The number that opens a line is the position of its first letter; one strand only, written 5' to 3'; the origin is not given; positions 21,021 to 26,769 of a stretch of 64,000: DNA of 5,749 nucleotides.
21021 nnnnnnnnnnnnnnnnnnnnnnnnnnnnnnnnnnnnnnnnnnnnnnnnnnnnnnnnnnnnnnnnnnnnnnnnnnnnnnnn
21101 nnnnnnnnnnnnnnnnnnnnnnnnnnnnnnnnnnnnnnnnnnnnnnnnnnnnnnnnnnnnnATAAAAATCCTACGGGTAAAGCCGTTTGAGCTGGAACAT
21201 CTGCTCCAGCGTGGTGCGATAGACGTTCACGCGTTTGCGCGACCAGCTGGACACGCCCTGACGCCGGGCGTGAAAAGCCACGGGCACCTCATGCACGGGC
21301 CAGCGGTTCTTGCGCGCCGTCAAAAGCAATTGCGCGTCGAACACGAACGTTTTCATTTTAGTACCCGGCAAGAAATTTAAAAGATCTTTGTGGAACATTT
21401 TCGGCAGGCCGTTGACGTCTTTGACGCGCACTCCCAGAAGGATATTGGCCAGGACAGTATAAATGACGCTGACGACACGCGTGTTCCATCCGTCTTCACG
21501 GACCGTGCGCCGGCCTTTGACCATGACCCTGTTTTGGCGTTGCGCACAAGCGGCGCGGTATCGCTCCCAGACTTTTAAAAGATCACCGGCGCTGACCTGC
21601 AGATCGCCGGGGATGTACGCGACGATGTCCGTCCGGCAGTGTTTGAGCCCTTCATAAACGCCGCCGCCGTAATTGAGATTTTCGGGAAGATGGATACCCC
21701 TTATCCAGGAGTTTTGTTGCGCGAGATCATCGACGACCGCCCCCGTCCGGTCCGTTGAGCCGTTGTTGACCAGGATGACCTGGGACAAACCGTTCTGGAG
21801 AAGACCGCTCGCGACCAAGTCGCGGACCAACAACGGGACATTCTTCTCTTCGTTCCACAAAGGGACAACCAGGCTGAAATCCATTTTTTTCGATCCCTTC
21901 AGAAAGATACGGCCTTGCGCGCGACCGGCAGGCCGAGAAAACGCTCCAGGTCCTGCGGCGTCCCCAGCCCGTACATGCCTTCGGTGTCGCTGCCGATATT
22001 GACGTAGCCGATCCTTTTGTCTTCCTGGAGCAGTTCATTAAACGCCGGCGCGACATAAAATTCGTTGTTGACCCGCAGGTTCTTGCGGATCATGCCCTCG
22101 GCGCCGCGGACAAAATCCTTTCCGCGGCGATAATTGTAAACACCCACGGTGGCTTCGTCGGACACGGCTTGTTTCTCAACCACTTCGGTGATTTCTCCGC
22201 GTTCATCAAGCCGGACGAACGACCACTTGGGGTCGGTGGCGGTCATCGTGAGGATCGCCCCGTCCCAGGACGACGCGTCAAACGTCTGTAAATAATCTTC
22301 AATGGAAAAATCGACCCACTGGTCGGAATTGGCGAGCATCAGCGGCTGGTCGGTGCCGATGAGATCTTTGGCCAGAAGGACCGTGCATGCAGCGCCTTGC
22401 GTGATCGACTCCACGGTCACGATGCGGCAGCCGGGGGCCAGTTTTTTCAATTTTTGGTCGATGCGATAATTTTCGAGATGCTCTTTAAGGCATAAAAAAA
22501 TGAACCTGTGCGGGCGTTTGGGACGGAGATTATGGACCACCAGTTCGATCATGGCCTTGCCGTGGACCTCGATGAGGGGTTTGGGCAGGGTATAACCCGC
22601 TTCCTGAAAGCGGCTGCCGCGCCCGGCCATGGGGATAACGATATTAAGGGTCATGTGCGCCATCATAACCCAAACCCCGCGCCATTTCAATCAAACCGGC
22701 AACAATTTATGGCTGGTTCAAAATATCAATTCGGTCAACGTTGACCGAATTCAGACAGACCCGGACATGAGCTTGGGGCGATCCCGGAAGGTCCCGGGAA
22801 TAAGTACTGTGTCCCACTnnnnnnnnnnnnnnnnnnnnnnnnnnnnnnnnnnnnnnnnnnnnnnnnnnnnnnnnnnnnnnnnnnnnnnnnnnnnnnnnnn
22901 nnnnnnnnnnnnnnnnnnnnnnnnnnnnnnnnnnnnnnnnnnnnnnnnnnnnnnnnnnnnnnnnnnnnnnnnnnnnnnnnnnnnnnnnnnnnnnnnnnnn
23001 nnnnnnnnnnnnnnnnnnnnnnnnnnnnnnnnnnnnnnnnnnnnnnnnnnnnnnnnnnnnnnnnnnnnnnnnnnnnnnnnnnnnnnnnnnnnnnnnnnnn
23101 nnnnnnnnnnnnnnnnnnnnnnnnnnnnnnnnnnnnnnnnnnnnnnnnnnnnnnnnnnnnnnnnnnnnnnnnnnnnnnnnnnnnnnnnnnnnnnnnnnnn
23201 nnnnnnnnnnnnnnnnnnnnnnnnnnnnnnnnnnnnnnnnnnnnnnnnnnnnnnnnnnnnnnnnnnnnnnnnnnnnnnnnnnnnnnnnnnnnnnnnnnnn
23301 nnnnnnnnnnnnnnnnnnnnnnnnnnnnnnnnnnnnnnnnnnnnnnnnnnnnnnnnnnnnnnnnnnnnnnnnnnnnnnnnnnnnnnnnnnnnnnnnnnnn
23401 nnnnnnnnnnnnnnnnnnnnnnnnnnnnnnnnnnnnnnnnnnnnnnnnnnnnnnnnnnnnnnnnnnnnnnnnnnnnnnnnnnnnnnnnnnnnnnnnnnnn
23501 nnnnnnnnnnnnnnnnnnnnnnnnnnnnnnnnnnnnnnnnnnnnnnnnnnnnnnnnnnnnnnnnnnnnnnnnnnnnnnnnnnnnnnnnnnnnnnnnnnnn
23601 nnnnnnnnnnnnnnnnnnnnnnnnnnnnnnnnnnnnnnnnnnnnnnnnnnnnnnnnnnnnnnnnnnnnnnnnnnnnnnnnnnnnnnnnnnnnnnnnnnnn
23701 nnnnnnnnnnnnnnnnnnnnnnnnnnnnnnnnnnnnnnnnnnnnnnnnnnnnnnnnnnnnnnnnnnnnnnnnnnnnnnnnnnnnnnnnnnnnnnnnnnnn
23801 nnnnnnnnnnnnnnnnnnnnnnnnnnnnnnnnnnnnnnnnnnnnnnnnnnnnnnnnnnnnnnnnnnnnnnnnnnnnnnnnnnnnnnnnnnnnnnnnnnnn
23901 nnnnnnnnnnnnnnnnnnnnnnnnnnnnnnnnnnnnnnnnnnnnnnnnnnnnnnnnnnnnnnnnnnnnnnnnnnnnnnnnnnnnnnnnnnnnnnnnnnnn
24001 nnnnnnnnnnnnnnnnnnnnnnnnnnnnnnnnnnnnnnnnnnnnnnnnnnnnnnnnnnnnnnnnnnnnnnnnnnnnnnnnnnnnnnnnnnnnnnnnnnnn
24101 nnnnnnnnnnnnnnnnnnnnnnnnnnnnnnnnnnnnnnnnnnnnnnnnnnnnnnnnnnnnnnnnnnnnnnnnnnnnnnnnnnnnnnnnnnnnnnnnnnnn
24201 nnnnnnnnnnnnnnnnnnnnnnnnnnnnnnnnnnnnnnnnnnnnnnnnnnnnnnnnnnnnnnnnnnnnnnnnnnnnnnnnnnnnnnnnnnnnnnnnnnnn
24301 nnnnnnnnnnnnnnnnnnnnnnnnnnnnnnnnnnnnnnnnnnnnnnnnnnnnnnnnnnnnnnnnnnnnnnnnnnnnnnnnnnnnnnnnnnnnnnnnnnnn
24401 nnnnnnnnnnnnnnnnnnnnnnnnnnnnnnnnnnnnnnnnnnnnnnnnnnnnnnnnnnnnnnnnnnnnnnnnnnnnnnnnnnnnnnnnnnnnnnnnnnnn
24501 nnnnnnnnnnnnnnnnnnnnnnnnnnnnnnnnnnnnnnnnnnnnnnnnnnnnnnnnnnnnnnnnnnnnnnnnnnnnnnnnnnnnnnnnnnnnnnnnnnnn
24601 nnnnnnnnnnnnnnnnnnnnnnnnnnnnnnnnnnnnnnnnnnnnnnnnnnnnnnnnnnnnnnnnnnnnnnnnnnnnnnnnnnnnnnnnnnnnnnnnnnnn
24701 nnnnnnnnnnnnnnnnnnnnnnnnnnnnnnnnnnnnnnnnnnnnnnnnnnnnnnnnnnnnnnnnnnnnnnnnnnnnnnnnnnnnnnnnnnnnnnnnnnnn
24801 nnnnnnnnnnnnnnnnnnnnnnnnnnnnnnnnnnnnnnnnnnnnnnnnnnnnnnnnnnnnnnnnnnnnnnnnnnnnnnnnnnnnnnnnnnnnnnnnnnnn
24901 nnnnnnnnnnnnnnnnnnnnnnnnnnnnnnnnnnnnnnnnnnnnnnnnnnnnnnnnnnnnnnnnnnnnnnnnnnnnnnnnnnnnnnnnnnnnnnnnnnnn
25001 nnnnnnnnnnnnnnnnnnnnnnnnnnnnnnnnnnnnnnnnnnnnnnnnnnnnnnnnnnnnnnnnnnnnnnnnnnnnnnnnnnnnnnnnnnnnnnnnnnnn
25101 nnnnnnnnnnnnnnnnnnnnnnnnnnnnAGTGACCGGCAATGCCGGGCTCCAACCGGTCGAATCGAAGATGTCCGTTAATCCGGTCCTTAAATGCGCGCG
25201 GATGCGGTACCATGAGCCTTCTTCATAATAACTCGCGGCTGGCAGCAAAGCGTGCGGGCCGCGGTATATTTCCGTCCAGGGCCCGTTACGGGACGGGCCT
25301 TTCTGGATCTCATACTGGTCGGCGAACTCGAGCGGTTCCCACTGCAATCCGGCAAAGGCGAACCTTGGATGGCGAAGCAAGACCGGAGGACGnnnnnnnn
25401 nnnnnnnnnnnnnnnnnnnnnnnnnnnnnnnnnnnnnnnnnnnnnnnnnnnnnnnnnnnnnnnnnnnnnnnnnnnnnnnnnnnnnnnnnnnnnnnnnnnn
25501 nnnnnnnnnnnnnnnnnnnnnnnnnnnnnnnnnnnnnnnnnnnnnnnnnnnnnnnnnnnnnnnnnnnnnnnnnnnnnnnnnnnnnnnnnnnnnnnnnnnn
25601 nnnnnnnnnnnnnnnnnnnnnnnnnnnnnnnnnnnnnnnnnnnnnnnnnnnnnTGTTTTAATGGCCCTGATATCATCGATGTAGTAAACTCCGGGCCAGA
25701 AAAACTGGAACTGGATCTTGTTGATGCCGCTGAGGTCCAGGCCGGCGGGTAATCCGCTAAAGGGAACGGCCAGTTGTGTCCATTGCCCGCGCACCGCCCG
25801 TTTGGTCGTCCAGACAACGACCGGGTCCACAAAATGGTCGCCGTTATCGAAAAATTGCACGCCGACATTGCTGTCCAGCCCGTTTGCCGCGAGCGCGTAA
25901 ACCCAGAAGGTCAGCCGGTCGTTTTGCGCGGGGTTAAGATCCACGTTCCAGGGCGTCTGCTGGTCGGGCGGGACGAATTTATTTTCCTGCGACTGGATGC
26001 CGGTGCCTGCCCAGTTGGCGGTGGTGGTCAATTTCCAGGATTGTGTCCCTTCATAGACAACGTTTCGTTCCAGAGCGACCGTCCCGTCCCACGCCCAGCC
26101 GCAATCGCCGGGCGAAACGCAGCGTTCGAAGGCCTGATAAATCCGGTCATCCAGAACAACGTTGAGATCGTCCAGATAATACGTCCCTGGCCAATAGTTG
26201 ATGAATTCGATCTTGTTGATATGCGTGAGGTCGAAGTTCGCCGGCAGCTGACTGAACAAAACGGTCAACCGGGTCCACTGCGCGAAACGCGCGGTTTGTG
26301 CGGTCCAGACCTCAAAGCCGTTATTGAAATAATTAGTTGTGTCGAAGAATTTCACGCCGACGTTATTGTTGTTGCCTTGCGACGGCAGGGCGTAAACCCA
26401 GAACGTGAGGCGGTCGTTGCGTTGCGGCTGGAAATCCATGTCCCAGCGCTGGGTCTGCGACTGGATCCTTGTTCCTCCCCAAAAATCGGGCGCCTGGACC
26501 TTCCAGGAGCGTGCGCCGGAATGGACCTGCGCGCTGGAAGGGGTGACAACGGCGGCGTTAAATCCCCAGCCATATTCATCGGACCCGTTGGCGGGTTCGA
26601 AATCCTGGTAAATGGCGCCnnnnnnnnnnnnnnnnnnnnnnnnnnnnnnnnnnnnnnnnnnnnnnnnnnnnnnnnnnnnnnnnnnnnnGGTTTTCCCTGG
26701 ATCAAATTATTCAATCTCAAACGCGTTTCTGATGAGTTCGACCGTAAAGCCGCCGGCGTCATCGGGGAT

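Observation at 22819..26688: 1289-aa secreted GH5 protein whose 3' end is five 273-bp tandem repeats, three nearly identical at DNA level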

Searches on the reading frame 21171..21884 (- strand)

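Call 31: search_protein_families(library=pfam, proteins=[window:21171-21884:-], max_evalue=0.0001)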
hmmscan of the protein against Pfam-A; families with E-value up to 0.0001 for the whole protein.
window:21171-21884:- (237 aa): 1 family
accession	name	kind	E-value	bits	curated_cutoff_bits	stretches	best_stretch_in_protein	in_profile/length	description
PF00535.33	Glycos_transf_2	-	1.6e-20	74.2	23.3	1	4-132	1-131/168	Glycosyl transferase family 2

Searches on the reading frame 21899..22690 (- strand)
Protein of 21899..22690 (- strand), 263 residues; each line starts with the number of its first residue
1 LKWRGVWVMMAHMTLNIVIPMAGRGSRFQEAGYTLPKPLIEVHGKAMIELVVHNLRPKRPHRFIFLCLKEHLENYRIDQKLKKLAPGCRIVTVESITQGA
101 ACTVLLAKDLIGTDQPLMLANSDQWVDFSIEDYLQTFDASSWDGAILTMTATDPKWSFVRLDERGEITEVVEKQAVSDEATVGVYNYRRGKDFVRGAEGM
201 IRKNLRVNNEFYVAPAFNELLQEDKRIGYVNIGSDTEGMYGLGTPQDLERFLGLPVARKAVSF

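Call 31: search_protein_families(library=pfam, proteins=[window:21899-22690:-], max_evalue=0.0001)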
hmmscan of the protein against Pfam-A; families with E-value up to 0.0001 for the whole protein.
window:21899-22690:- (263 aa): 2 families
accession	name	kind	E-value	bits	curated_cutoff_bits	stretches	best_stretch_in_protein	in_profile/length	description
PF00483.29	NTP_transferase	-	9.9e-13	48.7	21.2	1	21-189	6-182/245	Nucleotidyl transferase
PF12804.13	NTP_transf_3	-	1.9e-05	25.3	27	1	18-107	2-79/160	MobA-like NTP transferase domain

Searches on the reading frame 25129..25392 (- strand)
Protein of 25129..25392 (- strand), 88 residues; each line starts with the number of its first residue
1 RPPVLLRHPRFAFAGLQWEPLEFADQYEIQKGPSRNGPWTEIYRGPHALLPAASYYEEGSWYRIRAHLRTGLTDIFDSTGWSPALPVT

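Call 68: search_solved_structures(query=A3, max_evalue=10)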
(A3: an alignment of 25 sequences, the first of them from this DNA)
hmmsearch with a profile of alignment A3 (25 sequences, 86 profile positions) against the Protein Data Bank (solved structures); distinct sequences matched with E-value up to 10: 22.
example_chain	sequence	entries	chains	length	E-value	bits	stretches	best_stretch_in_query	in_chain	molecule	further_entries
3mpc_A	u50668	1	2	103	2.7e-05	27.1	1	12-64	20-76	Fn3-like protein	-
5g56_A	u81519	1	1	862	0.0004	23.4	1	12-52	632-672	CARBOHYDRATE BINDING FAMILY 6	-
2crm_A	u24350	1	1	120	0.0013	21.7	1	25-73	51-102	Fibronectin type-III domain containing protein 3a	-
9vsf_A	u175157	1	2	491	0.01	18.9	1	13-80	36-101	Beta-1,3-glucanase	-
7f7r_A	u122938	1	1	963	0.055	16.5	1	10-83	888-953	GH31 alpha-N-acetylgalactosaminidase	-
7f7q_A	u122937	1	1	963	0.055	16.5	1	10-83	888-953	GH31 alpha-N-acetylgalactosaminidase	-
6m76_A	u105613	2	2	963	0.056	16.5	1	10-83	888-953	LPXTG-motif cell wall anchor domain protein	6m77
9l9p_S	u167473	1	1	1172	0.064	16.3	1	10-84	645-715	Putative tail fiber protein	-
5j7k_A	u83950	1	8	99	0.24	14.5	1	12-67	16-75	FN3con-a-lys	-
1gt1_A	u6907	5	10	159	0.32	14.1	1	33-61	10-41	ODORANT-BINDING PROTEIN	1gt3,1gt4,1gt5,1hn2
1g85_A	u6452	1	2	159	0.36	13.9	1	33-61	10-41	ODORANT-BINDING PROTEIN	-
1obp_A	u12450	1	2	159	0.37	13.9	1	33-61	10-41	ODORANT-BINDING PROTEIN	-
1pbo_A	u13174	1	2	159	0.39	13.8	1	33-61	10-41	ODORANT BINDING PROTEIN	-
2c4f_T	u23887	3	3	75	0.45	13.6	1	12-41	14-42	TISSUE FACTOR PRECURSOR | Tissue factor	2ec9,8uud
1wk0_A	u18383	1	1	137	0.47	13.5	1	12-57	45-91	KIAA0970 protein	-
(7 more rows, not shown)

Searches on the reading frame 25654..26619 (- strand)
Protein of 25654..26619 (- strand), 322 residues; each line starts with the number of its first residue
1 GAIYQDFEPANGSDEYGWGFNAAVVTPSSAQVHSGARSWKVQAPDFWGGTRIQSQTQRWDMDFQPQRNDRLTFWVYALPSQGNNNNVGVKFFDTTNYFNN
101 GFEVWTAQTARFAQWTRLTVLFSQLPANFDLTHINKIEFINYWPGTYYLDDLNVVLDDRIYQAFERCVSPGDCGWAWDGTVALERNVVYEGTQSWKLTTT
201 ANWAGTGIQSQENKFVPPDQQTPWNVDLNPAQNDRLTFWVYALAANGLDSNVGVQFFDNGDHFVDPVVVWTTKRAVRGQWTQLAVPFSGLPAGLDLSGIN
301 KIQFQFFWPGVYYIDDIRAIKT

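Call 51: search_solved_structures(query=A2, max_evalue=10)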
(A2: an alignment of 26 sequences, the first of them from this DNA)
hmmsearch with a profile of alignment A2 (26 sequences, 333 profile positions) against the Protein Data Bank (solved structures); distinct sequences matched with E-value up to 10: 2.
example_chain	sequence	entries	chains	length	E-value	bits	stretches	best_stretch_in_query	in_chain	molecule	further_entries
9kbq_A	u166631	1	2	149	0.18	14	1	213-286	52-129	Lysozyme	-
8i9t_Cz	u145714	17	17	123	0.57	12.4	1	171-233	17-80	rRNA-processing protein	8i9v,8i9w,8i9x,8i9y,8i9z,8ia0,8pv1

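Call 58: predict_structure(alignment_id=A2)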
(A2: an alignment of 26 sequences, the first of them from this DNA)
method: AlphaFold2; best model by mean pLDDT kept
length: 322 residues; sequences in the alignment: 26
mean_pLDDT: 94.9   pTM: 0.86
mean pLDDT of the five models: 94.9, 94.4, 93.9, 93.4, 93.1
residues with pLDDT >= 90: 295; 70-90: 24; 50-70: 3; < 50: 0
segments of 3 or more residues with pLDDT < 50: none
pLDDT, mean of each block of 10 residues (from residue 1): 93 91 97 97 98 93 95 98 95 96 91 96 93 98 98 95 93 96 98 98 96 75 89 96 96 96 96 97 97 95 97 98 88
secondary structure, 60 per line:
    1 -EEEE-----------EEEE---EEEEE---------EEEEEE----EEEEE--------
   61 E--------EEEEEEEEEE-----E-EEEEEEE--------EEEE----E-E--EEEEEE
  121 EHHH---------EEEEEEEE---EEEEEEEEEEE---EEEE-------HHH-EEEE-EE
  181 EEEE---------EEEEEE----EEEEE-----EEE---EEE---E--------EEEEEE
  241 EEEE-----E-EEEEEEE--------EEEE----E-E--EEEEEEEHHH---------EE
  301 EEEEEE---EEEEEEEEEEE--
elements in order: E2-5 E17-20 E24-28 E38-43 E48-52 E70-79 E87-93 E102-105 E115-121 E134-141 E145-155 E159-162 E174-177 E179-184 E194-199 E204-208 E214-216 E220-222 E235-244 E252-258 E267-270 E280-286 E299-306 E310-320

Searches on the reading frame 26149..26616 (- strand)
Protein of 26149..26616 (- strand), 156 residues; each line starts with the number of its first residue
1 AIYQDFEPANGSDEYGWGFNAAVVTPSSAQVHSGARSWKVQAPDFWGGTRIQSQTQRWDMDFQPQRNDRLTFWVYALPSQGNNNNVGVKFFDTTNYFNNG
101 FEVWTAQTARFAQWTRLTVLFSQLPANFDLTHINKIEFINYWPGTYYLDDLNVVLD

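Call 14: search_protein_families(library=pfam, proteins=[window:26149-26616:-], max_evalue=10)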
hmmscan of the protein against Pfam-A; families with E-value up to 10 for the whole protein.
seq(156 aa): 1 family
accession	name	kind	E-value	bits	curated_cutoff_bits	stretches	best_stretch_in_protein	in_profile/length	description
PF02018.23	CBM_4_9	-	0.024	15.5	25.9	1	13-122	13-117/136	Carbohydrate binding domain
